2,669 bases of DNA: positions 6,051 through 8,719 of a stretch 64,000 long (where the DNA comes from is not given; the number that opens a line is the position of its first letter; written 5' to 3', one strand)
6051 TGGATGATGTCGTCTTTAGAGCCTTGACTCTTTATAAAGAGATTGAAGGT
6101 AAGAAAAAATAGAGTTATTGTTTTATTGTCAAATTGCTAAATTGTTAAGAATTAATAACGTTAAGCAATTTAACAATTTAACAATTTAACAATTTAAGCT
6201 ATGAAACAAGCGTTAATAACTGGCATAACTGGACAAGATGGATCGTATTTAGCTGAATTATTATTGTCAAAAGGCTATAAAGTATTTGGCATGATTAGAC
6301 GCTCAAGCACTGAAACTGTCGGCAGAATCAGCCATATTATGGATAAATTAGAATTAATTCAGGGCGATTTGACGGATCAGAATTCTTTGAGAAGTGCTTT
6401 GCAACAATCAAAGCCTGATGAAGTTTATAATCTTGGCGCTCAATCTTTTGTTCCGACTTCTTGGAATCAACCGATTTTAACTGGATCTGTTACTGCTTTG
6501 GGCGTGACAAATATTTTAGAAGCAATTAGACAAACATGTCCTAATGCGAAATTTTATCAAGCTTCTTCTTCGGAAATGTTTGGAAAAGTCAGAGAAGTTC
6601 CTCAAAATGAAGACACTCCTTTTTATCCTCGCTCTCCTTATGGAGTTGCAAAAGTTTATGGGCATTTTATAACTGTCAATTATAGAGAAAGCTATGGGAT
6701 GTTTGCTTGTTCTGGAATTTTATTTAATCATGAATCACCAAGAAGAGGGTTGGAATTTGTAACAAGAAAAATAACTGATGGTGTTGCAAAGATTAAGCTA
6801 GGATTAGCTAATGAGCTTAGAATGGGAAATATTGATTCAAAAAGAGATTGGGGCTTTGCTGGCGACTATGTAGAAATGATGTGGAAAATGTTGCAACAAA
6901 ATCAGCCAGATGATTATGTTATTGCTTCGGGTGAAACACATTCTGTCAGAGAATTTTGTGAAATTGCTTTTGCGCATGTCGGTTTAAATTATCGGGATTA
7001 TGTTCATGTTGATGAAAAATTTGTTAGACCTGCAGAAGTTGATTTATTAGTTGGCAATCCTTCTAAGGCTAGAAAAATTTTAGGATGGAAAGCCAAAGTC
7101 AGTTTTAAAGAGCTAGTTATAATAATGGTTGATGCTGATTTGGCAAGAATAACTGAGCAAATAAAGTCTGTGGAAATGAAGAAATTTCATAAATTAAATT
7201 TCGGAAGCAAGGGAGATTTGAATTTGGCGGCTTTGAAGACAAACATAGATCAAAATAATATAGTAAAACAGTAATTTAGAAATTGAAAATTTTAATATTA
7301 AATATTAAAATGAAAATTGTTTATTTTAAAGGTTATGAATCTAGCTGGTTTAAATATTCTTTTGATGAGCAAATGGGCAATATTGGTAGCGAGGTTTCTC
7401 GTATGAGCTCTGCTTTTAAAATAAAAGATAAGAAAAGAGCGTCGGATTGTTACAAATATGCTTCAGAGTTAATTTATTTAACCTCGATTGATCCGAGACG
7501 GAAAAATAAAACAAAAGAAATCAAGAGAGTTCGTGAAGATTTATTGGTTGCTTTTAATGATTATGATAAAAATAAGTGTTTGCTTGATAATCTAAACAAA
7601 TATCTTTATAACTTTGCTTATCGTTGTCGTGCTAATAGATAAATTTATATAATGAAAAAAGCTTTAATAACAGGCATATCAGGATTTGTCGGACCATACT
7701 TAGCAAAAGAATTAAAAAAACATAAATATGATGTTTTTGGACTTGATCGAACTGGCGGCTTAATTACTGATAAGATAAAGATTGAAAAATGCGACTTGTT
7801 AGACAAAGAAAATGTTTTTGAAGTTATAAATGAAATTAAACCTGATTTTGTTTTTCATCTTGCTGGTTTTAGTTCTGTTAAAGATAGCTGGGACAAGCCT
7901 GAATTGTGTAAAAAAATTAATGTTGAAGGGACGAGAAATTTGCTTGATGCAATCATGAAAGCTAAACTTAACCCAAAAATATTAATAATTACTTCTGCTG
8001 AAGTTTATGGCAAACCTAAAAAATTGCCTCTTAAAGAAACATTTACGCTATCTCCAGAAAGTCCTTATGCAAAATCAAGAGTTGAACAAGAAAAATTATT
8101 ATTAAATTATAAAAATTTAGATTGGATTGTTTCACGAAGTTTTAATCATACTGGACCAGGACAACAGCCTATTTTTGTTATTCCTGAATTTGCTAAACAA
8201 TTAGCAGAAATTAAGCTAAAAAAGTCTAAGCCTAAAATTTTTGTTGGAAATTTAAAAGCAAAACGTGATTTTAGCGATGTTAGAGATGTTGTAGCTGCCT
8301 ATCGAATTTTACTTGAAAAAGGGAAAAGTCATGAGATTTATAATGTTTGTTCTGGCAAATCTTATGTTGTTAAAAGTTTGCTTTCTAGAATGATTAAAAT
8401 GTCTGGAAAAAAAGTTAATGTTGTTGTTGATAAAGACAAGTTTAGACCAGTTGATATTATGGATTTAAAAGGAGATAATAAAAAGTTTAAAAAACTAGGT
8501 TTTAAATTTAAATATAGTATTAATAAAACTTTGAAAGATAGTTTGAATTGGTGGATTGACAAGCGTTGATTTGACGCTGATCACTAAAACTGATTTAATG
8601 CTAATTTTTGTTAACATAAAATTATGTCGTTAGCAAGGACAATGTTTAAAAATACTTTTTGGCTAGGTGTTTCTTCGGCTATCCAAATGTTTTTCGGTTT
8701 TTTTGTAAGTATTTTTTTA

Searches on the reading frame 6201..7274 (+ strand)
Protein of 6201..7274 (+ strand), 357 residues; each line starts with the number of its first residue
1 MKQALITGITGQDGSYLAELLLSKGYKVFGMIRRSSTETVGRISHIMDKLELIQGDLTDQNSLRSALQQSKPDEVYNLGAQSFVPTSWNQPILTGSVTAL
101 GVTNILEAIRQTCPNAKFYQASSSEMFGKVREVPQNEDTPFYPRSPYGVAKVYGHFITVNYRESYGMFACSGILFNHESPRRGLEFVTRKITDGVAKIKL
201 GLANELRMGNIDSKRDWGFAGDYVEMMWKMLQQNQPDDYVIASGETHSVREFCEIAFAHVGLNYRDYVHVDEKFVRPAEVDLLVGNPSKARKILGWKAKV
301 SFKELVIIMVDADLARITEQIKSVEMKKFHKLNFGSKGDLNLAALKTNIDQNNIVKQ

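Call 10: search_protein_families(library=ncbifam, proteins=[window:6201-7274:+])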
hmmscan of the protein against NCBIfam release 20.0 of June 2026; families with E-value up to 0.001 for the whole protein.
window:6201-7274:+ (357 aa): 19 families
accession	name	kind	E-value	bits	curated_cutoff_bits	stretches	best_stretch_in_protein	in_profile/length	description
TIGR01472.1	gmd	equivalog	1.2e-133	445.5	415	1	2-315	1-340/342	GDP-mannose 4,6-dehydratase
TIGR04180.1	EDH_00030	hypoth_equivalog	4.5e-32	111.3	475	1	5-300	2-296/297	NAD-dependent 4,6-dehydratase LegB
TIGR01181.1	dTDP_gluc_dehyt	equivalog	1.6e-25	89.9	365.1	1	5-307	3-305/321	dTDP-glucose 4,6-dehydratase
TIGR01179.1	galE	equivalog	2.3e-22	79.3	262.3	1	5-164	3-162/332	UDP-glucose 4-epimerase GalE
TIGR02622.1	CDP_4_6_dhtase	equivalog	2.5e-21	76.2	278.45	1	2-165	5-172/352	CDP-glucose 4,6-dehydratase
NF011728.1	PRK15181.1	equivalog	1.2e-09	37.7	760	1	2-176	16-194/348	Vi polysaccharide biosynthesis UDP-N-acetylglucosaminuronic acid C-4 epimerase TviC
NF043036.1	ErythonDh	equivalog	2.7e-09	36.7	325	1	4-161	3-163/321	D-erythronate dehydrogenase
NF052578.1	StrlDmthSdmBMthl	equivalog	4.6e-08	33.2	600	1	4-160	3-147/328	sterol demethylase protein SdmB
NF007956.0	PRK10675.1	subfamily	5e-08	32.4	394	1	4-154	3-156/338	UDP-glucose 4-epimerase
TIGR03466.1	HpnA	hypoth_equivalog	2.4e-07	29.9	367.65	1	3-145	2-136/327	hopanoid-associated sugar epimerase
NF007582.0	PRK10217.1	equivalog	2.8e-07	30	698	1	2-236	2-245/355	dTDP-glucose 4,6-dehydratase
TIGR01214.1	rmlD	equivalog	4.9e-06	25.9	224.05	1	5-178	3-154/285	dTDP-4-dehydrorhamnose reductase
NF042423.1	oxyalk_red_Shew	equivalog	2.1e-05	23.8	580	1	2-141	9-137/331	2-alkyl-3-oxoalkanoate reductase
NF007490.0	PRK10084.1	subfamily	2.4e-05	23.5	649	1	48-242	50-259/361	dTDP-glucose 4,6-dehydratase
NF004823.0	PRK06179.1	subfamily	0.00026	20.5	310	1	3-68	7-66/271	oxidoreductase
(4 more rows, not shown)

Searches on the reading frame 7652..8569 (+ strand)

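Call 10: search_protein_families(library=ncbifam, proteins=[window:7652-8569:+])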
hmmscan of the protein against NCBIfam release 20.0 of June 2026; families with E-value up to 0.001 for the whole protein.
window:7652-8569:+ (305 aa): 28 families (the best 25 are shown)
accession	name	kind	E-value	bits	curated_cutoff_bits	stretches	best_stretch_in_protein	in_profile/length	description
TIGR01472.1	gmd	equivalog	9.7e-39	133.5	415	1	2-298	1-335/342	GDP-mannose 4,6-dehydratase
TIGR01179.1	galE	equivalog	4.2e-37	127.7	262.3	1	4-301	2-325/332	UDP-glucose 4-epimerase GalE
TIGR04180.1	EDH_00030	hypoth_equivalog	1.8e-35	122.5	475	1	5-282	2-289/297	NAD-dependent 4,6-dehydratase LegB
TIGR01181.1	dTDP_gluc_dehyt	equivalog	2.8e-34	118.7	365.1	1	4-304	2-314/321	dTDP-glucose 4,6-dehydratase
TIGR02197.1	heptose_epim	equivalog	1.7e-19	70.1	274.6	1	5-255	2-264/316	ADP-glyceromanno-heptose 6-epimerase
TIGR02622.1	CDP_4_6_dhtase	equivalog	7e-19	68.2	278.45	1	2-149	5-164/352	CDP-glucose 4,6-dehydratase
NF007956.0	PRK10675.1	subfamily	3.5e-18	65.8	394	1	5-300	4-328/338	UDP-glucose 4-epimerase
NF043036.1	ErythonDh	equivalog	4.2e-16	59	325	1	3-160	2-170/321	D-erythronate dehydrogenase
NF007582.0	PRK10217.1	equivalog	1.5e-14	53.8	698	1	1-234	1-253/355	dTDP-glucose 4,6-dehydratase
NF047922.1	GDPFucSynFcl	equivalog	3.4e-14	53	500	1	2-304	3-304/308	GDP-L-fucose synthase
NF011728.1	PRK15181.1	equivalog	2e-13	50.1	760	1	2-304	16-340/348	Vi polysaccharide biosynthesis UDP-N-acetylglucosaminuronic acid C-4 epimerase TviC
TIGR03466.1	HpnA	hypoth_equivalog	1.3e-12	47.3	367.65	1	3-256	2-251/327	hopanoid-associated sugar epimerase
NF052578.1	StrlDmthSdmBMthl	equivalog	2.9e-12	47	600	1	4-288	3-283/328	sterol demethylase protein SdmB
NF041015.1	UDPsulfquin_syn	equivalog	6.3e-12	45.2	575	1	39-123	65-152/384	UDP-sulfoquinovose synthase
TIGR01214.1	rmlD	equivalog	8.7e-12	44.7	224.05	1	4-188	2-167/285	dTDP-4-dehydrorhamnose reductase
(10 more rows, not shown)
